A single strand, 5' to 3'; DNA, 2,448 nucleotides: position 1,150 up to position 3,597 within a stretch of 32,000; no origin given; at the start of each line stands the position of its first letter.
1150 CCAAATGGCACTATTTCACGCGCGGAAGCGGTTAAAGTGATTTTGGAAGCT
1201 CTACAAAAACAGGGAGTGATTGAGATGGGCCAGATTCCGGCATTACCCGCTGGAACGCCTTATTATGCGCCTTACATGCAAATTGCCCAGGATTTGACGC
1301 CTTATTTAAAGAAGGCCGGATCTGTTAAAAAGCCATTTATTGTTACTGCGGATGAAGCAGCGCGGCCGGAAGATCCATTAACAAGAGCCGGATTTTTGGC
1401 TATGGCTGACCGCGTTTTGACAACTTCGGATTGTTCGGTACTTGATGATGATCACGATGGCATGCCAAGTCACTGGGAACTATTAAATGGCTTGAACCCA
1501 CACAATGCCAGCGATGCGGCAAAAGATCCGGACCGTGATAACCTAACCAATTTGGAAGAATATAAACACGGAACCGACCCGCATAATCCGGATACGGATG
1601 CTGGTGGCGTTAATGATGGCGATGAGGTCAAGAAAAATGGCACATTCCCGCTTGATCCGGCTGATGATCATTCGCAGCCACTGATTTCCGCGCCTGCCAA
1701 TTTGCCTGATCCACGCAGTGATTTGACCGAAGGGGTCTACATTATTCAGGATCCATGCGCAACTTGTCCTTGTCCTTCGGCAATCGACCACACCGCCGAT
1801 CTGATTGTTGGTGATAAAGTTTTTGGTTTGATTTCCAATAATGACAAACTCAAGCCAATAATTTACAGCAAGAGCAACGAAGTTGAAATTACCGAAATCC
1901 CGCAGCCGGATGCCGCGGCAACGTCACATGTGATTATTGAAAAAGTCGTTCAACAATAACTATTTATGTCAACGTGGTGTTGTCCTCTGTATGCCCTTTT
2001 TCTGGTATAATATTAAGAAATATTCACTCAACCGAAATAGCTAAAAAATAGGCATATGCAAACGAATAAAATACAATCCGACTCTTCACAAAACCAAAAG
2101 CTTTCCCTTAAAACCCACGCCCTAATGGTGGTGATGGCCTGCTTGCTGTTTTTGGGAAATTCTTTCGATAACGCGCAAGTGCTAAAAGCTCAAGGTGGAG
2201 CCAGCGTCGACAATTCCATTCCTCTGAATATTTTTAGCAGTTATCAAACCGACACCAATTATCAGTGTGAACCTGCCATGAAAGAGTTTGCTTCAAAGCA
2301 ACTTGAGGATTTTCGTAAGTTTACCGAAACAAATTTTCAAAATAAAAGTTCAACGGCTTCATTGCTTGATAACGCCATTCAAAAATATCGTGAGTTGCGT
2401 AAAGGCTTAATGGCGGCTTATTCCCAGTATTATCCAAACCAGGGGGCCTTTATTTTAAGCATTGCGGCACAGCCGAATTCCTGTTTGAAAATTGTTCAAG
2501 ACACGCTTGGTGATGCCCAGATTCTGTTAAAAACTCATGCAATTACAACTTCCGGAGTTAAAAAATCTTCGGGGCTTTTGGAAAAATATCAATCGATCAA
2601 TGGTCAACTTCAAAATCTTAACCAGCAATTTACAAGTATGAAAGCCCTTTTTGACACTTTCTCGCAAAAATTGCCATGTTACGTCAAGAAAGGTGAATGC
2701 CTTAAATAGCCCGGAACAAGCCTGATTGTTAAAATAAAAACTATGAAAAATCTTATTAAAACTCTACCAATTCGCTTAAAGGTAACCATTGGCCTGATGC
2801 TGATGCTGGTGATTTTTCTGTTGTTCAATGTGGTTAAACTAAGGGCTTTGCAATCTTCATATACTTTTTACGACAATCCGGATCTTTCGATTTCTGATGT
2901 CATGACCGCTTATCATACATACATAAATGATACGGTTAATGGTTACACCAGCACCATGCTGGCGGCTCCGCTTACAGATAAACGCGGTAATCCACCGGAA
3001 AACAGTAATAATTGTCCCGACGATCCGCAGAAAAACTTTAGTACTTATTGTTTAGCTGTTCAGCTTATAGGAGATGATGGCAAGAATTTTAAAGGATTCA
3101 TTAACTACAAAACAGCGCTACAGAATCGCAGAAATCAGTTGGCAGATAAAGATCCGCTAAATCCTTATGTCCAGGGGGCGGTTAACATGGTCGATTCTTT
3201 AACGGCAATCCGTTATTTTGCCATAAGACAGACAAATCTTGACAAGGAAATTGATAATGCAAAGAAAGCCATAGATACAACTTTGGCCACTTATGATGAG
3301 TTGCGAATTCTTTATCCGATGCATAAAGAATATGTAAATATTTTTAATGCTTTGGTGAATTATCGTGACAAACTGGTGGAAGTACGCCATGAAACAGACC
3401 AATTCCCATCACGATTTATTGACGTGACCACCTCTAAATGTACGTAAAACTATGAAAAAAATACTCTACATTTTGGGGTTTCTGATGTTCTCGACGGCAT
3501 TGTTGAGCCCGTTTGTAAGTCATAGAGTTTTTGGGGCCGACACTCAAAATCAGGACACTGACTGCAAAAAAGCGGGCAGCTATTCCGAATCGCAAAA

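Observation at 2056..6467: Four consecutive paralogous secreted Cys-motif proteins downstream of a TSP3/SLH surface protein: candidate uncharacterised cell-envelope system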

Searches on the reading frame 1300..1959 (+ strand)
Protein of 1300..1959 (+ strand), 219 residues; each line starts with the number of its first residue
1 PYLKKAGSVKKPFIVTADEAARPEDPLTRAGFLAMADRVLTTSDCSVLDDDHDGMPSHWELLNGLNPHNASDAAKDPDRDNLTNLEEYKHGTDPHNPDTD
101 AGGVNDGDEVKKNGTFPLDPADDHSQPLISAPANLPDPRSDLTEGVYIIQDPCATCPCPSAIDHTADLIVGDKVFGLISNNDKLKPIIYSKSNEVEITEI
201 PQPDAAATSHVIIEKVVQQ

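Call 108: find_homologous_proteins(query=window:1300-1959:+, max_evalue=0.001)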
Query window:1300-1959:+ (219 aa): 91 proteins with E <= 0.001 among 449 candidates.
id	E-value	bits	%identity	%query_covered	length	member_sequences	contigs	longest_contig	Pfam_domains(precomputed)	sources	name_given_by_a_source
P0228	2.5e-80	288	44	92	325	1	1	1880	PF18884.6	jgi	-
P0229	5.7e-61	224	58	92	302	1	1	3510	PF18884.6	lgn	-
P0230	3.0e-60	222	51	92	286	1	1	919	PF18884.6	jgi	jgi:hypothetical protein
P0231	8.0e-42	162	55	68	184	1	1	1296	-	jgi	jgi:hypothetical protein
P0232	4.4e-39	153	42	70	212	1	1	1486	PF18884.6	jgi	jgi:hypothetical protein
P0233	2.5e-34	137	50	42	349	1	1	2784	PF18884.6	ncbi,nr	ncbi:MAG TPA: hypothetical protein ENK18_24235, partial [Deltaproteobacteria bacterium]|nr:hypotheti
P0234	1.6e-30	125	57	55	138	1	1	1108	PF18884.6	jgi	-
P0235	7.3e-29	119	34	74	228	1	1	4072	PF18884.6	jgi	-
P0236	7.2e-28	116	56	43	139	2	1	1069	PF18884.6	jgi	-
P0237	5.4e-23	100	64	33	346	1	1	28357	PF13620.13,PF18884.6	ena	-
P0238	6.0e-21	93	44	36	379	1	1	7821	PF18884.6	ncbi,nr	ncbi:MAG: hypothetical protein LBT95_00750, partial [Treponema sp.]|nr:hypothetical protein [Trepone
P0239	1.2e-20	92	54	28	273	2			PF18884.6,PF03495.20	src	-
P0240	3.8e-20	91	65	34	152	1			PF18884.6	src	-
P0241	1.7e-19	89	57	36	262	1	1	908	PF00041.28,PF18884.6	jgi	jgi:hypothetical protein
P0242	2.2e-19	88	60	31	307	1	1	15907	PF24421.2,PF17802.8,PF13620.13,PF22904.4,PF17210.10,PF18884.6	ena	-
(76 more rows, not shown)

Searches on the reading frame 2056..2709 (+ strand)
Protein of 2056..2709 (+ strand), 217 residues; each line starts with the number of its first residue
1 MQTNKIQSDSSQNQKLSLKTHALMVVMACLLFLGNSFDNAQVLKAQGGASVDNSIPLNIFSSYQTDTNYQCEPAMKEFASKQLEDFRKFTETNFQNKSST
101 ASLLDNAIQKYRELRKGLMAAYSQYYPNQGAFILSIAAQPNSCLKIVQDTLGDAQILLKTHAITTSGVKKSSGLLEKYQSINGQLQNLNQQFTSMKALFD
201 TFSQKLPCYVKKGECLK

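Call 3: search_protein_families(library=pfam, proteins=[window:2056-2709:+], max_evalue=1)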
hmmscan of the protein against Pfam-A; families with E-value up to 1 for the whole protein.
window:2056-2709:+ (217 aa): 5 families
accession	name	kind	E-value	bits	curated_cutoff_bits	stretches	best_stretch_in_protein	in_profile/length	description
PF00762.24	Ferrochelatase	-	0.0052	16.2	27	1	70-170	101-200/317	Ferrochelatase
PF21240.2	Nup98_GLEBS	-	0.026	15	27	1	64-87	12-35/39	Nup98, Gle2-binding sequence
PF19160.5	SPARK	-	0.048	14.4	25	1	91-156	15-80/162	SPARK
PF17107.11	SesA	-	0.092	13.3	26.3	1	141-201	32-82/122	N-terminal domain on NACHT_NTPase and P-loop NTPases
PF06419.17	COG6_N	-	0.25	11.9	27.4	1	163-206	20-63/114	Conserved oligomeric complex COG6, N-terminal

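Call 4: search_protein_families(library=ncbifam, proteins=[window:2056-2709:+], max_evalue=1)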
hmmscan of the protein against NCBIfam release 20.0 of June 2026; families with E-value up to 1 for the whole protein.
window:2056-2709:+ (217 aa): 3 families
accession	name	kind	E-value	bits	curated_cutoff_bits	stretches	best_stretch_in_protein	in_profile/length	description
NF004759.0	PRK06090.1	equivalog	0.0096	15.3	457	1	100-196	199-298/319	DNA polymerase III subunit delta'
TIGR00680.1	kdpA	equivalog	0.15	10.6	387.7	1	5-121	54-166/563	potassium-transporting ATPase subunit KdpA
NF045982.1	Mbov0283_fam_LP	subfamily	0.16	12.5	65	1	77-121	63-107/117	Mbov_0283/Mbov_0339 family surface lipoprotein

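Call 24: search_solved_structures(query=A2, max_evalue=10)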
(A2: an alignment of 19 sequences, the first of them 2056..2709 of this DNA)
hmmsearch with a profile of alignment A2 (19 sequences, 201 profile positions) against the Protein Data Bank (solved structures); distinct sequences matched with E-value up to 10: 9.
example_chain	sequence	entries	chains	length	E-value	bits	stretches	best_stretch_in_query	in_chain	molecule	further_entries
3ceh_A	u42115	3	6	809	0.16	14.7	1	58-104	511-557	Glycogen phosphorylase, liver form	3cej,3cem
8ems_B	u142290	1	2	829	0.16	14.7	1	58-104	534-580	Glycogen phosphorylase, liver form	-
1xoi_A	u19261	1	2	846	0.16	14.7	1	58-104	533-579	Glycogen phosphorylase, liver form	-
1fa9_A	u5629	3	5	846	0.16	14.7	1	58-104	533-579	GLYCOGEN PHOSPHORYLASE, LIVER FORM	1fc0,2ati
1em6_A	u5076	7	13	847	0.17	14.7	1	58-104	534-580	LIVER GLYCOGEN PHOSPHORYLASE | Glycogen phosphorylase, liver form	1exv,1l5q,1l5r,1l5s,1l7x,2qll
3dd1_A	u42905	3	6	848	0.17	14.7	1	58-104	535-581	Glycogen phosphorylase, liver form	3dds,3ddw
2zb2_A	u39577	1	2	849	0.17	14.7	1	58-104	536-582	Glycogen phosphorylase, liver form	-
9tqb_B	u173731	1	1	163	0.57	12.9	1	150-179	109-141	BLOC-1-related complex subunit 6 C-terminal helix domain-containing protein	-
5iko_A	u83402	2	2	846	0.74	12.5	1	62-104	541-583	Glycogen phosphorylase, brain form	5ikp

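Call 48: search_protein_families(library=pfam, alignment_id=A2, max_evalue=0.1)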
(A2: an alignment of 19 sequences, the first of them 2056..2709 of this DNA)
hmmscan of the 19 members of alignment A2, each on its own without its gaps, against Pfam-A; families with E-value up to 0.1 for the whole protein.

A. member 1, window:2056-2709:+ (217 aa): 4 families
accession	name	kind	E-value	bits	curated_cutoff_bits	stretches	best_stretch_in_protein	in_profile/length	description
PF00762.24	Ferrochelatase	-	0.0052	16.2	27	1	70-170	101-200/317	Ferrochelatase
PF21240.2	Nup98_GLEBS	-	0.026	15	27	1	64-87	12-35/39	Nup98, Gle2-binding sequence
PF19160.5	SPARK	-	0.048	14.4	25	1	91-156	15-80/162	SPARK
PF17107.11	SesA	-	0.092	13.3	26.3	0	141-201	32-82/122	N-terminal domain on NACHT_NTPase and P-loop NTPases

B. families by the number of members that match (of 19 scanned): 20 families
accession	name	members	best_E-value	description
PF16326.10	ABC_tran_CTD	2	0.02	ABC transporter C-terminal domain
PF00762.24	Ferrochelatase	1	0.0052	Ferrochelatase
PF13175.12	AAA_15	1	0.017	AAA ATPase domain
PF24627.1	PUMA_CC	1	0.02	PUMA coiled-coil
PF21240.2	Nup98_GLEBS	1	0.026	Nup98, Gle2-binding sequence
PF18163.6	LD_cluster2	1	0.027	SLOG cluster2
PF17279.8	DUF5344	1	0.029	Family of unknown function (DUF5344)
PF23450.1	KIAA2026_hel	1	0.041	KIAA2026 helical domain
PF19524.4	DUF6054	1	0.045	Family of unknown function (DUF6054)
PF04210.18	MtrG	1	0.046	Tetrahydromethanopterin S-methyltransferase, subunit G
PF06419.17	COG6_N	1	0.047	Conserved oligomeric complex COG6, N-terminal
PF08656.15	DASH_Dad3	1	0.047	DASH complex subunit Dad3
PF15905.10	HMMR_N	1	0.047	Hyaluronan mediated motility receptor N-terminal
PF19160.5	SPARK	1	0.048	SPARK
PF04320.19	YggL_50S_bp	1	0.053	YggL 50S ribosome-binding protein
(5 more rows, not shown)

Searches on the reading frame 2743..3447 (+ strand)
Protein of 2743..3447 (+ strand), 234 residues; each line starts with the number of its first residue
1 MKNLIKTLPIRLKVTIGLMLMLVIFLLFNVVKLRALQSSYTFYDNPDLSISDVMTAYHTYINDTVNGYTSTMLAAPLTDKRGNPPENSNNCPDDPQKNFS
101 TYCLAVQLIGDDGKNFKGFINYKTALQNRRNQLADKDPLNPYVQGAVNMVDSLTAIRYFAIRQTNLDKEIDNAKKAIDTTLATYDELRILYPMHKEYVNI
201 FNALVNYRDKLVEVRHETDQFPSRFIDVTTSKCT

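Call 3: search_protein_families(library=pfam, proteins=[window:2743-3447:+], max_evalue=1)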
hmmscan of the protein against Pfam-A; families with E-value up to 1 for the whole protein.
window:2743-3447:+ (234 aa): 2 families
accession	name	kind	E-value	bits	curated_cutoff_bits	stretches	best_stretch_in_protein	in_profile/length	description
PF11444.14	DUF2895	-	0.059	13.3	22.6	1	11-71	12-68/198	Protein of unknown function (DUF2895)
PF08135.16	EPV_E5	-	0.084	13.7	25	1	12-28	9-25/43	Major transforming protein E5 family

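Call 4: search_protein_families(library=ncbifam, proteins=[window:2743-3447:+], max_evalue=1)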
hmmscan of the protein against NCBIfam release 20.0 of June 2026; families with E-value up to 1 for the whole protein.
window:2743-3447:+ (234 aa): 2 families
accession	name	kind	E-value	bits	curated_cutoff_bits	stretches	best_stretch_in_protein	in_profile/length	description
NF000465.1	polymyxin_MCR1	exception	0.031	13.2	1100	1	6-77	40-110/541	MCR-1 family phosphoethanolamine--lipid A transferase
TIGR00236.1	wecB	equivalog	0.032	13.4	210.15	1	159-197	204-242/366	non-hydrolyzing UDP-N-acetylglucosamine 2-epimerase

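Call 25: search_solved_structures(query=A3, max_evalue=10)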
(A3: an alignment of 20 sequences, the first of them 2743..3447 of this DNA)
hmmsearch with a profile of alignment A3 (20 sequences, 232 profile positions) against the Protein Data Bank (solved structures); distinct sequences matched with E-value up to 10: 9.
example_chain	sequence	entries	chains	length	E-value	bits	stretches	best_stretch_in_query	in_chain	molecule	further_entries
2zqm_A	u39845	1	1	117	0.096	15.4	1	148-177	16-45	Prefoldin beta subunit 1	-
5z1g_A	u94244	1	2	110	0.56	12.9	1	122-199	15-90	rRNA-processing protein EBP2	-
5enz_A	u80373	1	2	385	0.59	12.9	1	138-194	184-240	UDP-GlcNAc 2-epimerase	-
6psa_A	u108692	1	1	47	0.82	12.4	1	147-186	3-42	IQN17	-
8f3b_A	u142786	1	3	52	1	12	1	147-187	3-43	IQN22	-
1czq_A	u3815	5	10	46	1.1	12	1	147-186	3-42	FUSION PROTEIN BETWEEN THE HYDROPHOBIC POCKET OF HIV GP41 AND GCN4-PIQI | FUSION PROTEIN BETWEEN THE HYDROPHOBIC POCKET OF HIV GP41 AND GENERAL CONTROL PROTEIN 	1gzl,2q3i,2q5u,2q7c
2r3c_A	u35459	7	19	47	1.1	11.9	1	147-186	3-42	gp41 N-peptide | IQN17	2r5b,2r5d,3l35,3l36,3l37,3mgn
9okb_H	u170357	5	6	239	1.2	11.9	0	135-214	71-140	bmCENP-H | bm-CENPH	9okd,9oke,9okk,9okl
6jfv_B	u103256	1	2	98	2.6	10.8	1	125-185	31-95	Keratin, type II cytoskeletal 5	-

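Call 49: search_protein_families(library=pfam, alignment_id=A3, max_evalue=0.1)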
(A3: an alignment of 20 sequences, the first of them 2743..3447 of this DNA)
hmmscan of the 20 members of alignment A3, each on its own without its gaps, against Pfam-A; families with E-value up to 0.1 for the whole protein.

A. member 1, window:2743-3447:+ (234 aa): 2 families
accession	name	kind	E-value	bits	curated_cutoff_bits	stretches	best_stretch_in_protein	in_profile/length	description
PF11444.14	DUF2895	-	0.059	13.3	22.6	0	11-71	12-68/198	Protein of unknown function (DUF2895)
PF08135.16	EPV_E5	-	0.084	13.7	25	0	12-28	9-25/43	Major transforming protein E5 family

B. families by the number of members that match (of 20 scanned): 17 families
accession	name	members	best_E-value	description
PF07195.17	FliD_C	2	0.00011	Flagellar hook-associated protein 2 C-terminus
PF18632.6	DUF5630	2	0.012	Family of unknown function (DUF5630)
PF12679.13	ABC2_membrane_2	2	0.012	ABC-2 family transporter protein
PF10805.13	DUF2730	2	0.043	Protein of unknown function (DUF2730)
PF10491.14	Nrf1_DNA-bind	2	0.085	NLS-binding and DNA-binding and dimerisation domains of Nrf1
PF20941.2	DUF6848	1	0.014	Domain of unknown function (DUF6848)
PF22905.2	Hydro_N_hd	1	0.015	Hydrolase N-terminal helical domain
PF11363.13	DUF3164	1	0.018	Protein of unknown function (DUF3164)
PF16591.11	HBM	1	0.041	Helical bimodular sensor domain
PF23406.1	ZNF380_CC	1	0.046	ZNF380 coiled-coil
PF09728.14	Taxilin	1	0.049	Myosin-like coiled-coil protein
PF11444.14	DUF2895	1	0.059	Protein of unknown function (DUF2895)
PF14712.11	Snapin_Pallidin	1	0.059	Snapin/Pallidin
PF15080.11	DUF4547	1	0.066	Domain of unknown function (DUF4547)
PF01608.23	I_LWEQ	1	0.077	I/LWEQ domain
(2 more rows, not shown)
